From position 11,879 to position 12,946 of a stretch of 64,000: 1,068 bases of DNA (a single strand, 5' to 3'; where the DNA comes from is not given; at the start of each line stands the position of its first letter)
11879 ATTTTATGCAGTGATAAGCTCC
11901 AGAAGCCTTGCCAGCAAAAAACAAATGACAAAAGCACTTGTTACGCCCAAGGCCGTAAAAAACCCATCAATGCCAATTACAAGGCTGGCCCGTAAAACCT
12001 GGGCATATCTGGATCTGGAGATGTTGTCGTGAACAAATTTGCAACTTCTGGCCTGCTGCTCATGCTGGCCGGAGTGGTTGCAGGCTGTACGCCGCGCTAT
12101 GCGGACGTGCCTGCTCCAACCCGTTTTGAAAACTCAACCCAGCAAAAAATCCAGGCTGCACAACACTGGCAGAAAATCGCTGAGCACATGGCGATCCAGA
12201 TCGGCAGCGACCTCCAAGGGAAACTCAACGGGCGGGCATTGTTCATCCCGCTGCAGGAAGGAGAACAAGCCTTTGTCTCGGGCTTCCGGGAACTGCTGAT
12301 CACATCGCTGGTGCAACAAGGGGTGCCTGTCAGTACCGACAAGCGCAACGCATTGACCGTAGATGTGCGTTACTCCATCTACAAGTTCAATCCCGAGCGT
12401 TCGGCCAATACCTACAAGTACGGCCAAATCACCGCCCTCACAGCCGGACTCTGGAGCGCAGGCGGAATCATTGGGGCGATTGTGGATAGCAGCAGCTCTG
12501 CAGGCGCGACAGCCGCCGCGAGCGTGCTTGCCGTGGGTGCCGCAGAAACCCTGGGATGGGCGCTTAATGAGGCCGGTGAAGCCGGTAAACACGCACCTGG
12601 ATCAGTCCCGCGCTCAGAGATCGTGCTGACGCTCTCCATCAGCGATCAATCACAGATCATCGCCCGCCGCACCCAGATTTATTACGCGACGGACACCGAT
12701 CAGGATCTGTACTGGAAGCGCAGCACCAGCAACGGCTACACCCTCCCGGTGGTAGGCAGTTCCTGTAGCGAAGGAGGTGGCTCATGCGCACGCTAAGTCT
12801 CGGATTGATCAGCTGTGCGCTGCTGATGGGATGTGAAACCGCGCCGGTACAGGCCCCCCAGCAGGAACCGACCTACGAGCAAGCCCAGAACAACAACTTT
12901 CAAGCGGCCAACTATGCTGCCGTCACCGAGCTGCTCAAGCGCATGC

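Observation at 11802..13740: Lower-GC islet with two overlapping lipoprotein genes and a small Cys-pair secreted peptide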

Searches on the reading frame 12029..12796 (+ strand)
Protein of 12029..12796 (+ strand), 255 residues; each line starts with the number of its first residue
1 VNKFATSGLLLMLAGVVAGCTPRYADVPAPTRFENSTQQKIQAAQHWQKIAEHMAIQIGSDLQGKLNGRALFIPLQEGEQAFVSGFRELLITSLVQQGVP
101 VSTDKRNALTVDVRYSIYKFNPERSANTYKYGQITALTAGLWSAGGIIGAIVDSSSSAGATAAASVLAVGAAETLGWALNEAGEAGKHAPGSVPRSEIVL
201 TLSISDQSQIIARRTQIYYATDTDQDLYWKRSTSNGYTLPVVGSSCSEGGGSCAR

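Call 3: search_protein_families(library=pfam, proteins=[window:12029-12796:+], max_evalue=0.1)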
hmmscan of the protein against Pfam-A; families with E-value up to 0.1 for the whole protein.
window:12029-12796:+ (255 aa): 0 families

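Call 4: search_protein_families(library=ncbifam, proteins=[window:12029-12796:+], max_evalue=0.1)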
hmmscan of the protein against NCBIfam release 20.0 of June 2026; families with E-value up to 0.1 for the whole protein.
window:12029-12796:+ (255 aa): 0 families

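Call 7: find_homologous_proteins(query=window:12029-12796:+)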
Query window:12029-12796:+ (255 aa): 91 proteins with E <= 0.001 among 3265 candidates.
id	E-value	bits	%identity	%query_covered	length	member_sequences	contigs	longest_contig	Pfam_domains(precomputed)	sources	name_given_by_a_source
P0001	1.0e-162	557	100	100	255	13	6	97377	-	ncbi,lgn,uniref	ncbi:hypothetical protein [Zoogloea sp.]|uniref:hypothetical protein n=1 Tax=Zoogloea sp. TaxID=4918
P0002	9.3e-89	315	58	100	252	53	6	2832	-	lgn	-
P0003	1.3e-87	311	57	100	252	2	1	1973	-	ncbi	-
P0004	6.6e-87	309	56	100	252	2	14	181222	-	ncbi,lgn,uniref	ncbi:hypothetical protein [Zoogloea sp.]|uniref:hypothetical protein n=1 Tax=Zoogloea sp. TaxID=4918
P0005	6.6e-87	309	56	100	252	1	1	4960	-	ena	-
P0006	1.6e-86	308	56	100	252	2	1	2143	-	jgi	-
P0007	3.7e-86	306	60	100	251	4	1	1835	-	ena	-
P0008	6.0e-85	302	55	100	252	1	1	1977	-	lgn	-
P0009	8.3e-85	302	56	100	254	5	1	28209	-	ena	-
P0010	8.8e-85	302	56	100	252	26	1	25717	-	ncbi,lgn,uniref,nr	ncbi:hypothetical protein [Zoogloea sp.]|uniref:hypothetical protein n=1 Tax=Zoogloea sp. TaxID=4918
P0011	8.5e-84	299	57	100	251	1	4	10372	-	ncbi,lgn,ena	-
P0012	1.1e-83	298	57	100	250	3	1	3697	-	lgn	-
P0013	2.2e-83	297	58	100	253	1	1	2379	-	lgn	-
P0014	2.4e-83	297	57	100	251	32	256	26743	-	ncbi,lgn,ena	-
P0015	4.9e-83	296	55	100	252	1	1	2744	-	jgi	jgi:hypothetical protein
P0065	3.3e-72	261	52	96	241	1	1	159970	-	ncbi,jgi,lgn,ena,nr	ncbi:MAG: hypothetical protein PHT48_01500 [Dechloromonas sp.]|nr:hypothetical protein [Dechloromona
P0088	9.4e-50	187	41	92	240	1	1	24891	-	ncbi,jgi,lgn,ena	ncbi:MAG: hypothetical protein WC091_06140 [Sulfuricellaceae bacterium]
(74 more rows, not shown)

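Call 9: find_encoding_contigs(protein=P0004, flank=8000, max_places=3)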
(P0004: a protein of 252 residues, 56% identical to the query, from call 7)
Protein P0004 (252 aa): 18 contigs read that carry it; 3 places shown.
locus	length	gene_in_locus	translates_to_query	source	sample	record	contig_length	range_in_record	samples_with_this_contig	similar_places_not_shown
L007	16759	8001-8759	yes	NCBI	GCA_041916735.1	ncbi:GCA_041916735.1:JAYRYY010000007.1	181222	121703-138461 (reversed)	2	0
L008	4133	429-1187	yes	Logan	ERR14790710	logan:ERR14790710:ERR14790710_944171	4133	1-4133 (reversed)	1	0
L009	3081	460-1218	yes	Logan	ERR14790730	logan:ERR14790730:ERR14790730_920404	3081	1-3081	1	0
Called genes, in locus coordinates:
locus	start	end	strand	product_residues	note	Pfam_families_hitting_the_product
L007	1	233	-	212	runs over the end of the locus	PF00085:Thioredoxin (faint), PF13462:Thioredoxin_4 (weak), PF01323:DSBA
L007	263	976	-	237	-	PF05036:SPOR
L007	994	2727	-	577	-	PF03485:Arg_tRNA_synt_N, PF00750:tRNA-synt_1d, PF05746:DALR_1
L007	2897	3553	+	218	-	-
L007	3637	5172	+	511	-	PF03109:ABC1, PF27536:UbiB_helical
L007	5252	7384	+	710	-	PF00491:Arginase, PF00202:Aminotran_3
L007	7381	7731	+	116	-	PF01844:HNH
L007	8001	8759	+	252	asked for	-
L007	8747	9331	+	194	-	PF17680:FlgO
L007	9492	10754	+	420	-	PF00012:HSP70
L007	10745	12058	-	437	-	PF00990:GGDEF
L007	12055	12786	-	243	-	PF00497:SBP_bac_3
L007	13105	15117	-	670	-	PF00289:Biotin_carb_N, PF02786:CPSase_L_D2, PF07478:Dala_Dala_lig_C, PF02785:Biotin_carb_C, PF18140:PCC_BT, PF00364:Biotin_lipoyl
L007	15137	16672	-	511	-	PF01039:Carboxyl_trans, PF03255:ACCA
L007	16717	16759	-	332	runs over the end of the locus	PF03308:MeaB, PF02492:cobW (faint)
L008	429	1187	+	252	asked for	-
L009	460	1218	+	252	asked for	-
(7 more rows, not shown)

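Call 10: find_encoding_contigs(protein=P0065, flank=8000, max_places=2)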
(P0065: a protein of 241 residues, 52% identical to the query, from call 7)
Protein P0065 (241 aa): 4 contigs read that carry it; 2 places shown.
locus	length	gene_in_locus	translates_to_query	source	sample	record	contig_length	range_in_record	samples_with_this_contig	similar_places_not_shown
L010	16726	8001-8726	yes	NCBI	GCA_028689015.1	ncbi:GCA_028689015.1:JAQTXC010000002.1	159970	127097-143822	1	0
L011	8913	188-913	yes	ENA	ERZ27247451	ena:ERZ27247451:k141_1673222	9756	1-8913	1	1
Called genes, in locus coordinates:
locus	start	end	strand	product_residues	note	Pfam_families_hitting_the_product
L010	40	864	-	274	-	PF02569:Pantoate_ligase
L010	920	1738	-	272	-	PF02548:Pantoate_transf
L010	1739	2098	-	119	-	PF04342:DMT_6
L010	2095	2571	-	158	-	PF01288:HPPK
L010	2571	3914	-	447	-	PF01743:PolyA_pol, PF12627:PolyA_pol_RNAbd, PF12626:PolyA_pol_arg_C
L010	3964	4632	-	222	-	PF12710:HAD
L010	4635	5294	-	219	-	PF00308:Bac_DnaA (faint), PF22688:Hda_lid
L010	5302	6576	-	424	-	PF00579:tRNA-synt_1b, PF22421:SYY_C-terminal, PF01479:S4 (weak)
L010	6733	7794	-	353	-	PF20686:CsoSCA_cat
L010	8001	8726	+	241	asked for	-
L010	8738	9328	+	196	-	PF17680:FlgO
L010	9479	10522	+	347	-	PF00586:AIRS, PF02769:AIRS_C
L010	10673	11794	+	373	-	PF25919:BSH_CusB (faint), PF25917:BSH_RND, PF25973:BSH_CzcB (weak), PF25876:HH_MFP_RND (weak), PF25944:Beta-barrel_RND, PF25954:Beta-barrel_RND_2, PF25989:YknX_C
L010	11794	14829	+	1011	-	PF00873:ACR_tran, PF03176:MMPL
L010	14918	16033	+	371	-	PF00072:Response_reg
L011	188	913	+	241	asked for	-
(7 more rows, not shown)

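Call 11: find_encoding_contigs(protein=P0088, flank=8000, max_places=2)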
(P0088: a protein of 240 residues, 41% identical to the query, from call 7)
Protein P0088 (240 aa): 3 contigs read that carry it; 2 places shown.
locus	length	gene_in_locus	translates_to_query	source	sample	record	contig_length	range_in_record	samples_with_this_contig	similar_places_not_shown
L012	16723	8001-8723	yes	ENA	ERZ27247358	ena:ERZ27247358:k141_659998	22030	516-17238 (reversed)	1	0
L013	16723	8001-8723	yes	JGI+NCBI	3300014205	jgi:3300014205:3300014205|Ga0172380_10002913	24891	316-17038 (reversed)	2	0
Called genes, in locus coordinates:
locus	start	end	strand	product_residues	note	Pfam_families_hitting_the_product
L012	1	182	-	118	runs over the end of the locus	PF00453:Ribosomal_L20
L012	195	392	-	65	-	PF01632:Ribosomal_L35p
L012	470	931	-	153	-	PF05198:IF3_N, PF00707:IF3_C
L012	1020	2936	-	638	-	PF02824:TGS, PF07973:tRNA_SAD, PF00587:tRNA-synt_2b, PF03129:HGTP_anticodon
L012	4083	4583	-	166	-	PF04536:TPM_phosphatase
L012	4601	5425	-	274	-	PF04536:TPM_phosphatase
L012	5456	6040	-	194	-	PF04011:LemA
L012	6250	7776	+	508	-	PF02661:Fic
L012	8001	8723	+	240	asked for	-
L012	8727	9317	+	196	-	PF17680:FlgO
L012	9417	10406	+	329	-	PF00413:Peptidase_M10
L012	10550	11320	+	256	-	-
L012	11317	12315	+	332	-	-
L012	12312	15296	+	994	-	PF01656:CbiA (weak), PF13374:TPR_10 (faint), PF13614:AAA_31 (faint), PF13181:TPR_8 (faint), PF13432:TPR_16 (weak), PF13414:TPR_11 (weak), PF13431:TPR_17 (weak), PF13432:TPR_16 (weak), +7 more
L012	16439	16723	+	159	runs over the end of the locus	PF11275:DUF3077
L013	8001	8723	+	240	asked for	-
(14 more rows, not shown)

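Call 26: search_solved_structures(query=A1, max_evalue=10, show_alignments=1)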
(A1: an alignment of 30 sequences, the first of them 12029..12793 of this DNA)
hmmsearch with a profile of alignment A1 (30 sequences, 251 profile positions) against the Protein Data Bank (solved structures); distinct sequences matched with E-value up to 10: 0.

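Call 38: predict_structure(alignment_id=A1)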
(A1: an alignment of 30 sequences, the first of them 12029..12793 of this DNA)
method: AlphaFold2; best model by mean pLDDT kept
length: 255 residues; sequences in the alignment: 30
mean_pLDDT: 66.2   pTM: 0.54
mean pLDDT of the five models: 66.2, 65.8, 63.9, 63.5, 62.3
residues with pLDDT >= 90: 64; 70-90: 42; 50-70: 67; < 50: 82
segments of 3 or more residues with pLDDT < 50: 18-35, 37-39, 131-143, 145-147, 183-190, 234-245, 249-252
pLDDT, mean of each block of 10 residues (from residue 1): 52 52 37 44 78 94 91 91 90 97 96 87 60 45 49 52 50 50 43 75 94 86 60 46 46 47
secondary structure, 60 per line:
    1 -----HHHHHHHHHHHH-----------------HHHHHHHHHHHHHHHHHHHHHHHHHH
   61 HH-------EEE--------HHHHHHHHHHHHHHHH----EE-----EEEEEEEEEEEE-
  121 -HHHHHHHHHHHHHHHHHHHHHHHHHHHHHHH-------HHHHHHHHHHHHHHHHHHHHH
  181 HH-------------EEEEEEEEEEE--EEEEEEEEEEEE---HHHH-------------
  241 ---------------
elements in order: H6-17 H35-62 E70-72 H81-96 E108-119 H122-152 H160-182 E196-206 E209-220 H224-227

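Call 43: find_related_loci(query=A1, collection=metagenome_contigs, flank=6000)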
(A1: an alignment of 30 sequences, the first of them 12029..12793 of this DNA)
Query A1 (255 aa) in metagenome_contigs; peptide patterns used: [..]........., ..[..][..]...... (x = any residue, [..] = any of these).
327 stretches matched a pattern; 210 encode a relative of the query (tblastn E <= 1e-3); the best 80 are kept; 80 distinct loci.
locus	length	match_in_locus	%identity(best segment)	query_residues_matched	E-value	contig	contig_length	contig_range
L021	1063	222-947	94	1-242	4e-152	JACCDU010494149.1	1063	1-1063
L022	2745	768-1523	59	1-255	1e-98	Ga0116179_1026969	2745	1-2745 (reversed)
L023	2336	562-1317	58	1-255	6e-99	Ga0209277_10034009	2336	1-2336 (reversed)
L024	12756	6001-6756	58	1-255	2e-94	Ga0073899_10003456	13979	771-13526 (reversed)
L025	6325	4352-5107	56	1-255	4e-92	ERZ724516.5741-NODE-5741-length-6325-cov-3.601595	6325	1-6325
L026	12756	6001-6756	56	1-255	6e-92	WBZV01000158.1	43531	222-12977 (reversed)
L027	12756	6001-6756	56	1-255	6e-92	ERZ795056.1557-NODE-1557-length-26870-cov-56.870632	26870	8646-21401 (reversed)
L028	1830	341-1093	57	1-255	5e-95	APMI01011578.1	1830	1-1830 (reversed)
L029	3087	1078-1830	55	1-254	6e-91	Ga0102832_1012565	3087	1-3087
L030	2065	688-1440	55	1-255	6e-90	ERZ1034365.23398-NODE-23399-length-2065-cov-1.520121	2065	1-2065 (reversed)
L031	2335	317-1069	56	1-255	6e-89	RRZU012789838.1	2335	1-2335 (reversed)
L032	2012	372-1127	53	1-255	1e-87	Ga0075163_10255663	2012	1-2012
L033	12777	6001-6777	52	1-255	1e-82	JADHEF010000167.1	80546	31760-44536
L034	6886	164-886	52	1-244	2e-79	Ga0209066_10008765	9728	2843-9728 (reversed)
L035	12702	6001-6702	54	19-255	7e-78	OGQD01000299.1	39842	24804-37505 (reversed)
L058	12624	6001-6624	32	1-228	6e-29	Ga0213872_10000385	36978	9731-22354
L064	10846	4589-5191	33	10-228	2e-28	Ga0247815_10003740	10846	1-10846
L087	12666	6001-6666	33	3-243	2e-26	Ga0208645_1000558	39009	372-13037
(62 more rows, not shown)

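Call 51: search_protein_families(library=pfam, proteins=[L058:5440-5889:+, L058:4941-5372:-, L064:5809-6657:-, L058:6001-6624:+, L087:6001-6666:+, L007:9492-10754:+, L024:3156-5411:+], max_evalue=0.01)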
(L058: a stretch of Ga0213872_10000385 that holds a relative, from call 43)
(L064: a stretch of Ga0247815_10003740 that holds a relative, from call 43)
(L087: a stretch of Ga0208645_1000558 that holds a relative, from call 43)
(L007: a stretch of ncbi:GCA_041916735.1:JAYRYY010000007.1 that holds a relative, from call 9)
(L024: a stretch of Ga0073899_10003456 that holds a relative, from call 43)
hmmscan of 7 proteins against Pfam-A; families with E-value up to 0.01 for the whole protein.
L058:5440-5889:+ (149 aa): 1 family
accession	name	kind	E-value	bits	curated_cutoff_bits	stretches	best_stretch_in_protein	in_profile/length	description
PF01668.23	SmpB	-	1.9e-57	193.7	27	1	3-145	1-142/143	SmpB protein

L058:4941-5372:- (143 aa): 2 families
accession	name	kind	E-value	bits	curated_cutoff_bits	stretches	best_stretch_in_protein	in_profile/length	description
PF03364.25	Polyketide_cyc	-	8.5e-34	117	23.4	1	11-134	2-125/126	Polyketide cyclase / dehydrase and lipid transport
PF10604.15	Polyketide_cyc2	-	4.2e-07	30.8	27.4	1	1-137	1-132/142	Polyketide cyclase / dehydrase and lipid transport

L064:5809-6657:- (282 aa): 1 family
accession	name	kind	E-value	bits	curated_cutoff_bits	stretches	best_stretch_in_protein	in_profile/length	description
PF02146.23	SIR2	-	5.4e-43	147.5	24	1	28-236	1-179/180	Sir2 family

L058:6001-6624:+ (208 aa): 0 families

L087:6001-6666:+ (222 aa): 0 families

L007:9492-10754:+ (420 aa): 2 families
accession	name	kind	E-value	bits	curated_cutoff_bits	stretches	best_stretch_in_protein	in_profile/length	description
PF00012.26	HSP70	-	4.8e-26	91.6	20.6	2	9-229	2-230/599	Hsp70 protein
PF06723.19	MreB_Mbl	-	0.0041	16.4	27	0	143-197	109-163/327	MreB/Mbl protein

L024:3156-5411:+ (751 aa): 2 families
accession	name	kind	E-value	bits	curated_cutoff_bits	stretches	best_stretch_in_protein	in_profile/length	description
PF00202.27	Aminotran_3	-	2e-117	392.7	30.5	1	355-738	2-403/403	Aminotransferase class-III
PF00491.26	Arginase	-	4.3e-48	164.6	22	1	105-338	62-276/280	Arginase family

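Call 65: search_protein_representatives(alignment_id=A1)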
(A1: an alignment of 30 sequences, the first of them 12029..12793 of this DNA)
Query: 30 sequences, 251 profile positions. Proteins with E-value up to 0.001 (for the whole library): 1136; up to 1e-10: 741; up to 1e-30: 71. The best 150 are listed.
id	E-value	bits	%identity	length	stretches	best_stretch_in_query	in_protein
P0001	1.8e-104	364.6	-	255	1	1-251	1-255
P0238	4.9e-92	323.9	-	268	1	2-251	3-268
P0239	7.3e-87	306.9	-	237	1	1-241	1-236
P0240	7.3e-87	306.9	-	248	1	5-241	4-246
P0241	1.7e-70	253.3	-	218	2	7-146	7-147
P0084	3.6e-67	242.4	-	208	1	1-138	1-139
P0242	1.4e-66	240.5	-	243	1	5-240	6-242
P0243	2.6e-63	229.8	-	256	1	1-241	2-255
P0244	5.1e-59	215.7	-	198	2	1-123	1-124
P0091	1.9e-50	187.6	-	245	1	5-241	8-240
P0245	6.1e-50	186.0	-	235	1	3-241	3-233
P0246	3.0e-49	183.7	-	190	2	4-124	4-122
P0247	1.7e-47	177.9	-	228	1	6-240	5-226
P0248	5.4e-47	176.3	-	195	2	4-124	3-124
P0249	2.0e-46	174.5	-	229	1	3-227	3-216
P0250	6.8e-45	169.4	-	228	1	7-240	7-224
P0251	2.0e-44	167.9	-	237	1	6-241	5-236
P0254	7.0e-43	162.8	-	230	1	8-241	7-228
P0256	1.4e-41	158.6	-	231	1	1-240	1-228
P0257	1.5e-41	158.5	-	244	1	9-246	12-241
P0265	2.9e-39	151.0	-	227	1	1-232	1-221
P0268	1.7e-38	148.5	-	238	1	5-238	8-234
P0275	2.6e-35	138.0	-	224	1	1-236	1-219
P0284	1.9e-33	131.9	-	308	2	12-100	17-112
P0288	1.3e-32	129.2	-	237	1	1-229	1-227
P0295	9.1e-32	126.4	-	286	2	19-149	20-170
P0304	6.6e-31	123.6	-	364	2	11-109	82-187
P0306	1.3e-30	122.6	-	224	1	3-239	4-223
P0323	7.5e-29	116.9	-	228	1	1-227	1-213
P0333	2.2e-28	115.3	-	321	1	24-230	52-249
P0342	1.3e-27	112.8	-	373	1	12-228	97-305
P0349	2.8e-27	111.7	-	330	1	19-228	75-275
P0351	4.0e-27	111.2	-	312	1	5-228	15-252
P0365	4.3e-26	107.8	-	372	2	70-227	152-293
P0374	7.4e-26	107.1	-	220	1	1-239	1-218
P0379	1.5e-25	106.1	-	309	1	9-233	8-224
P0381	2.1e-25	105.6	-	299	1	6-229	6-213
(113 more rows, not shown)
